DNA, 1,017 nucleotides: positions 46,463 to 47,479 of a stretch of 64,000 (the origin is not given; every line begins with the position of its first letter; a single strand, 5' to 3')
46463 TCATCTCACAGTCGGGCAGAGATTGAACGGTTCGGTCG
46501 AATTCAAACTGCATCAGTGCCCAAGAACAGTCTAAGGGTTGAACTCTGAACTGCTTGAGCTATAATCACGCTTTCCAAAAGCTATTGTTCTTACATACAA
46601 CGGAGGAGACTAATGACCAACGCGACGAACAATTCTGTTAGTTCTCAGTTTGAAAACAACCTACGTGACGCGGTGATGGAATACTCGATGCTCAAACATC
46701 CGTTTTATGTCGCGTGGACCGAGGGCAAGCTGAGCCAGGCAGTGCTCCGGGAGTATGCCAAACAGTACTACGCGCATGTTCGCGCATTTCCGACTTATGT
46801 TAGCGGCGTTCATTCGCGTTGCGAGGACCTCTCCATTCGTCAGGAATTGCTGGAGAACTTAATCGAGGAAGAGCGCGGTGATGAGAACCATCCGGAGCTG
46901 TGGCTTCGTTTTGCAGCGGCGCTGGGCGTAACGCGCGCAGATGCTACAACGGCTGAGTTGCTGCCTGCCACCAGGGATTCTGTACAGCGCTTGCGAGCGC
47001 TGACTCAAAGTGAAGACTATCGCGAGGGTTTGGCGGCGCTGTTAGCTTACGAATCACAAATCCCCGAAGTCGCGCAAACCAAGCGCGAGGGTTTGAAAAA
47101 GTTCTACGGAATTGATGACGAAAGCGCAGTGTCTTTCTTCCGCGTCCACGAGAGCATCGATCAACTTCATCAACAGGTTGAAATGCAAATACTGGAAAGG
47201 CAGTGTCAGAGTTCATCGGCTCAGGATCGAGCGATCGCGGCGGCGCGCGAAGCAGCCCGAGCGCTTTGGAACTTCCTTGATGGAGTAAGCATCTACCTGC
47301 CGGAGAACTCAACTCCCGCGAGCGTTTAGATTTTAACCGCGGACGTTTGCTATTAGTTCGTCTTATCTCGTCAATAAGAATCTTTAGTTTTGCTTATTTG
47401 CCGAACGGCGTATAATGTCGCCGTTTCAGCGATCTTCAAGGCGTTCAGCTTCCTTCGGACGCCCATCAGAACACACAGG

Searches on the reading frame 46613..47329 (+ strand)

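Call 84: search_protein_families(library=pfam, proteins=[window:46613-47329:+], max_evalue=0.01)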
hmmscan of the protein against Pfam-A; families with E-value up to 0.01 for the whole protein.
window:46613-47329:+ (238 aa): 3 families
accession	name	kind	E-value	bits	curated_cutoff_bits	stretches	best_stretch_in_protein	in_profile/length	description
PF14518.11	Haem_oxygenas_2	-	8.4e-34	117.3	28.9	1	46-218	1-176/177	Iron-containing redox enzyme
PF03070.21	TENA_THI-4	-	1.7e-28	100.3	22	1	17-175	4-157/210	TENA/THI-4/PQQC family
PF08765.17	Mor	-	0.0063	17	24.9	0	177-233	2-54/107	Mor transcription activator family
